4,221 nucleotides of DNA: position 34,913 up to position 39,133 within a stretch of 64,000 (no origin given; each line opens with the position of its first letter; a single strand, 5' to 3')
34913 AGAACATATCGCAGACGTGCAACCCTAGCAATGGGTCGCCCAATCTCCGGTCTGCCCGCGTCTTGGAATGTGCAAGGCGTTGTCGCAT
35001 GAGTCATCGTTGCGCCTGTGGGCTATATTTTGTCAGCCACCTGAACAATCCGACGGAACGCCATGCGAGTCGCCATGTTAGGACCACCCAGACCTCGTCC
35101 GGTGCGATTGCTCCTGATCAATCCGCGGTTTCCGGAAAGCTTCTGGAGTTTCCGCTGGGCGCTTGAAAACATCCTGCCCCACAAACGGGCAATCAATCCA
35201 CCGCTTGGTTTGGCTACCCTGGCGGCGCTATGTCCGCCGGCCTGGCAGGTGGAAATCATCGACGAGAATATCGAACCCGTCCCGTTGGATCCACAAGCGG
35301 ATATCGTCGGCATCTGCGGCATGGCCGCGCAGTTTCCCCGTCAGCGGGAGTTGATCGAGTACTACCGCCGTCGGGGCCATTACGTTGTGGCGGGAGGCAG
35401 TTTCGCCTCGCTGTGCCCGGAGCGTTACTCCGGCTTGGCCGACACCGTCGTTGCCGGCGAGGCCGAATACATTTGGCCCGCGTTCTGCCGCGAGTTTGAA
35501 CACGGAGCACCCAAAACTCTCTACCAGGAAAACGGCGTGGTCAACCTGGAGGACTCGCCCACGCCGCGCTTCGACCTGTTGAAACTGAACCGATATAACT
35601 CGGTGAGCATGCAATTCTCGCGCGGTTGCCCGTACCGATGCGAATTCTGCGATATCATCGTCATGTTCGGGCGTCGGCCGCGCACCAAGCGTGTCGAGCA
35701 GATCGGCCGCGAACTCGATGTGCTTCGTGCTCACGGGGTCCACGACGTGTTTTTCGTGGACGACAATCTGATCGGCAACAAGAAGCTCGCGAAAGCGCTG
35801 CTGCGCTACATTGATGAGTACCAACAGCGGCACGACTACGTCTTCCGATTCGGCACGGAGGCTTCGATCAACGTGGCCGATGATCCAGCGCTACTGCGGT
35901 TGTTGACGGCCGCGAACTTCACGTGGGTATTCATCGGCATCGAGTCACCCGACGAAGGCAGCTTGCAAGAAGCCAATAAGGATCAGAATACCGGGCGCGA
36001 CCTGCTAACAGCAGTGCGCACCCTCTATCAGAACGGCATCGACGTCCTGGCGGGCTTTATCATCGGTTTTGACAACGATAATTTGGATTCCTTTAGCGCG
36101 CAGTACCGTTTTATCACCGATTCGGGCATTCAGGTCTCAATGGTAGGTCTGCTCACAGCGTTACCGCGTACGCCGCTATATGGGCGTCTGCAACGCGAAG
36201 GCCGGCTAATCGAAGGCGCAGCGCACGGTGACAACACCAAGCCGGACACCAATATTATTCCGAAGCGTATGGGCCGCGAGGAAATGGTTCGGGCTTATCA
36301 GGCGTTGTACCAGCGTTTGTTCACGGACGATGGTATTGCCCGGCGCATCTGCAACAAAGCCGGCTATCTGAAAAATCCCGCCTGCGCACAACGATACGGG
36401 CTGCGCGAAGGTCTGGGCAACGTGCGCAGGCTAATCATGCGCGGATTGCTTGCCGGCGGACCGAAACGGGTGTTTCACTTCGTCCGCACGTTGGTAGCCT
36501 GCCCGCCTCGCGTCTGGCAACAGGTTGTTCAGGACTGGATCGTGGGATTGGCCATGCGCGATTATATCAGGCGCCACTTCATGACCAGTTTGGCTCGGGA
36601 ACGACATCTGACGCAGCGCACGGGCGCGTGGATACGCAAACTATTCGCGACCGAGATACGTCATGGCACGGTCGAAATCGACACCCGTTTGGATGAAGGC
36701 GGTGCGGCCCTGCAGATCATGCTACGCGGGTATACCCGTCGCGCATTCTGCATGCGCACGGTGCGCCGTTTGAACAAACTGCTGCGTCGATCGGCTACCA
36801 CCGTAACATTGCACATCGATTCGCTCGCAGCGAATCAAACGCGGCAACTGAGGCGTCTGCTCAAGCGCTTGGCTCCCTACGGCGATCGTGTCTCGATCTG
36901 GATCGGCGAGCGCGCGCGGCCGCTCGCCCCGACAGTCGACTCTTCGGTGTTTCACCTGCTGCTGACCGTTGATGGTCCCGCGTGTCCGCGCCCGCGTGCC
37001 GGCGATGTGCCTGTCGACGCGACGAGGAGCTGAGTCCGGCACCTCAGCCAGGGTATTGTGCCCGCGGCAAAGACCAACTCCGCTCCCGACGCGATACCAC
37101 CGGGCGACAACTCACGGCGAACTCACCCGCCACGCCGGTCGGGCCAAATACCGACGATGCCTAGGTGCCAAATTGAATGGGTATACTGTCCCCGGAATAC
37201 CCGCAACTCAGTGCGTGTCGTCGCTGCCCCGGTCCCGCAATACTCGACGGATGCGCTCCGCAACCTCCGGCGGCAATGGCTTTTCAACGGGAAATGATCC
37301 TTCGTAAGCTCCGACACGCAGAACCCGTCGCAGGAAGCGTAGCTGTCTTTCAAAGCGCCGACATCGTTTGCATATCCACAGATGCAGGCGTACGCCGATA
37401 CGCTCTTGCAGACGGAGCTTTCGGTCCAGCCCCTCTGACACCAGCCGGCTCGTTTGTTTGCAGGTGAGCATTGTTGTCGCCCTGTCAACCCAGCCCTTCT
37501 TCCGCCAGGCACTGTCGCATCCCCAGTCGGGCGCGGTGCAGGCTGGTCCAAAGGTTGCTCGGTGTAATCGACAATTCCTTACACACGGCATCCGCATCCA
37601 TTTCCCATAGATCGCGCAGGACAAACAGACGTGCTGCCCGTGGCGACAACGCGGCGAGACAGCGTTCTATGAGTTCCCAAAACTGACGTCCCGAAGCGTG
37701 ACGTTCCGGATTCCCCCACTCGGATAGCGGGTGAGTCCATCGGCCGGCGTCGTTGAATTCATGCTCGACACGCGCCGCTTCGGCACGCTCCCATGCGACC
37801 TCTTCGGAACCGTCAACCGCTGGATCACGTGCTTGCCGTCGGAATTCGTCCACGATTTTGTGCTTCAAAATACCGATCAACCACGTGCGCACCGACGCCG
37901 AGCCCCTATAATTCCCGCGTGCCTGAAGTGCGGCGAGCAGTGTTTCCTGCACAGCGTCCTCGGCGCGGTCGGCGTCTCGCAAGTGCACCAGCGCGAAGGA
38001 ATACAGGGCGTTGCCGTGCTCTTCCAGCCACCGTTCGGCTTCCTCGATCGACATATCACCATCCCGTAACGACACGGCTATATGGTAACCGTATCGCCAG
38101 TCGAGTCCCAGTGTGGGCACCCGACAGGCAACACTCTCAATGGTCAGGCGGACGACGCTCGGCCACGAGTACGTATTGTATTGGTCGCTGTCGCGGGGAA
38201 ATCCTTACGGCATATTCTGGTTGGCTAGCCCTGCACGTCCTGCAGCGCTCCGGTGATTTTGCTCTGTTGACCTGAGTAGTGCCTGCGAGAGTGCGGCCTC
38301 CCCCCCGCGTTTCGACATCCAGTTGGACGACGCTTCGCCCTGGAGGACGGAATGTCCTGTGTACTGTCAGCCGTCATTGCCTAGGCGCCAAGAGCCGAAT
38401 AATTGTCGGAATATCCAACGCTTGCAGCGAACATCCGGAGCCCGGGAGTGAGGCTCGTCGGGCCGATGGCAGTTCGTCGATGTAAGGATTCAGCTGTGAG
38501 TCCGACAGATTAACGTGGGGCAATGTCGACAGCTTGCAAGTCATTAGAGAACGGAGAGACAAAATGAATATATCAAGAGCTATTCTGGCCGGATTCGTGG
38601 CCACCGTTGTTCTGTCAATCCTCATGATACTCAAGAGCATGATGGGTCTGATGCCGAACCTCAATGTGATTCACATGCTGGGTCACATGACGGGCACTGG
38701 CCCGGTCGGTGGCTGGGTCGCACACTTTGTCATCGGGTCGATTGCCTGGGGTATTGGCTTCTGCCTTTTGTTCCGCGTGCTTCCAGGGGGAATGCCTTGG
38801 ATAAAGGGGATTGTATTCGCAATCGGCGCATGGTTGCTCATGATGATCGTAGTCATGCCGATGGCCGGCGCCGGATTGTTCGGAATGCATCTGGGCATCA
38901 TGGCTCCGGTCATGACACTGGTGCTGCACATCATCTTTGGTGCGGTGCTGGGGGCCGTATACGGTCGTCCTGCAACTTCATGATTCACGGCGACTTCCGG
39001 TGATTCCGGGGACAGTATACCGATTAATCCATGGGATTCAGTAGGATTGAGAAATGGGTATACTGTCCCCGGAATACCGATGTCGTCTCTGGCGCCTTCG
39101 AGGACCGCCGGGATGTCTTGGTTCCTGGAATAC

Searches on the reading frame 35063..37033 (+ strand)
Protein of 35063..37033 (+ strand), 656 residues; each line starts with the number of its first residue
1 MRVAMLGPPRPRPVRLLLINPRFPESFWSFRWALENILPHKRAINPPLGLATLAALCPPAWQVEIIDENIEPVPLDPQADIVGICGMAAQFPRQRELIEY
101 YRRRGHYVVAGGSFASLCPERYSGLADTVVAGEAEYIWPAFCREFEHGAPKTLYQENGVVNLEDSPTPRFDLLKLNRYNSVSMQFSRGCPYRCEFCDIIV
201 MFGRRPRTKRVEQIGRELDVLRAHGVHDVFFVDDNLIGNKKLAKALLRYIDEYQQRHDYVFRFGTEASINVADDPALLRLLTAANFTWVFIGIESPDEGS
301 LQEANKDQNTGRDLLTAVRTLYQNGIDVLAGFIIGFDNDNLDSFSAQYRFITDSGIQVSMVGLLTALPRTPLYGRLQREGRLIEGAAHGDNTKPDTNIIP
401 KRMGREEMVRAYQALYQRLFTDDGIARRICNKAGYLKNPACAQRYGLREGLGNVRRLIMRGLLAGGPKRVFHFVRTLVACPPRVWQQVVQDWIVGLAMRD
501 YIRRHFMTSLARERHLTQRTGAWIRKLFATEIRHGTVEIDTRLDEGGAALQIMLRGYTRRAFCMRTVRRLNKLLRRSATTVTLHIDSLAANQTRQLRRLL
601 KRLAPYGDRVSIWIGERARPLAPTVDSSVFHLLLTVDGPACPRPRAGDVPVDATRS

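Call 3: search_protein_families(library=pfam, proteins=[window:35063-37033:+])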
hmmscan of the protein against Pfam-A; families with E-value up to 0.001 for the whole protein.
window:35063-37033:+ (656 aa): 3 families
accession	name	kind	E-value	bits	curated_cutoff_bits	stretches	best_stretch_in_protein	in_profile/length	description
PF04055.27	Radical_SAM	-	3.5e-19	70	29.5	1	184-345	2-160/166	Radical SAM superfamily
PF13282.11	DUF4070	-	4.7e-12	46.6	22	1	370-504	1-137/144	Domain of unknown function (DUF4070)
PF02310.24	B12-binding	-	2e-09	37.8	32.1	1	46-139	13-118/121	B12 binding domain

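Call 4: search_protein_families(library=ncbifam, proteins=[window:35063-37033:+])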
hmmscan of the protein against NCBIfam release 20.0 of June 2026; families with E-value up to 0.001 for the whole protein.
window:35063-37033:+ (656 aa): 19 families
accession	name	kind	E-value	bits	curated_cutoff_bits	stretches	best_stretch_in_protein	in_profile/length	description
TIGR04013.1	B12_SAM_MJ_1487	hypoth_equivalog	9.6e-24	83.9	251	1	68-372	33-353/382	TIGR04013 family B12-binding domain/radical SAM domain-containing protein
TIGR04479.1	bcpD_PhpK_rSAM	subfamily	1e-22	80.2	600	1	160-373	221-428/504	PhpK family radical SAM P-methyltransferase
TIGR02026.1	BchE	equivalog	1.2e-19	70.6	481.35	1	176-425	183-433/497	magnesium-protoporphyrin IX monomethyl ester anaerobic oxidative cyclase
TIGR04014.1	B12_SAM_MJ_0865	equivalog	2.1e-15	56.4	360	1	93-373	56-355/434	methyl-coenzyme M reductase glutamine C-methyltransferase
TIGR04072.2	rSAM_ladder_B12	equivalog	2e-14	53.1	360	1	94-386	86-382/443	lipid biosynthesis B12-binding/radical SAM protein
TIGR04295.1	B12_rSAM_oligo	hypoth_equivalog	6.4e-14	51.5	400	1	179-359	199-367/422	TIGR04295 family B12-binding domain-containing radical SAM protein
TIGR04367.1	HpnR_B12_rSAM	equivalog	2e-13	49.7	650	1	180-339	186-338/490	hopanoid C-3 methylase HpnR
TIGR03471.1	HpnJ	equivalog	8.2e-13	48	577.6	1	180-433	197-446/472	hopanoid biosynthesis associated radical SAM protein HpnJ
NF050148.1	rSAM_ApyD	equivalog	4.6e-11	41.8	750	1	159-342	176-354/645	RiPP biosynthesis radical SAM protein ApyD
NF033070.1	rSAM_AprD4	equivalog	4.1e-10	39.1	500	1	175-385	191-398/456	AprD4 family radical SAM diol-dehydratase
NF033712.0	B12_rSAM_KedN5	subfamily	4.5e-10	38.4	700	1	177-357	192-373/624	KedN5 family methylcobalamin-dependent radical SAM C-methyltransferase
NF038361.1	rSAM_Sden_1168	equivalog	2.6e-08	32.9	575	1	181-398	283-499/560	Sden_1168 family B12-binding radical SAM P-methyltransferase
NF045585.1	rSAM_slr0320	equivalog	3e-08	32.6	775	1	180-327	235-380/511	photosystem II high light acclimation radical SAM protein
NF040542.1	rSAM_RCCLKC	equivalog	4.8e-07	29.3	450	1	182-356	182-352/423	arsinothricin biosynthesis radical SAM protein ArsL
TIGR04385.1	B12_rSAM_cofa1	equivalog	2.4e-05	23.8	450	1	170-234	168-250/438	B12 lower ligand biosynthesis radical SAM protein BzaD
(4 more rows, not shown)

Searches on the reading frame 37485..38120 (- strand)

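Call 39: search_protein_families(library=pfam, proteins=[window:37485-38120:-], max_evalue=0.00001)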
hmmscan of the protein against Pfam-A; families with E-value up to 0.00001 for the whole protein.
window:37485-38120:- (211 aa): 2 families
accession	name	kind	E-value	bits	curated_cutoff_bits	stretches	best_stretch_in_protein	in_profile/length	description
PF04542.20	Sigma70_r2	-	9.1e-16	57.9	24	1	33-98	3-70/71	Sigma-70 region 2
PF08281.18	Sigma70_r4_2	-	1.2e-08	34.9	25.7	1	149-198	2-51/54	Sigma-70, region 4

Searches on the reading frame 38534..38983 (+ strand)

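Call 37: search_protein_families(library=pfam, proteins=[window:38534-38983:+], max_evalue=0.00001)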
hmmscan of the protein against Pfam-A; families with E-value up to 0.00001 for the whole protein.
window:38534-38983:+ (149 aa): 1 family
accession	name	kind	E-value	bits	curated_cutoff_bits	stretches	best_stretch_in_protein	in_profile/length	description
PF20587.3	DUF6789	-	1e-27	97.4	27.1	1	13-146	4-136/144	Family of unknown function (DUF6789)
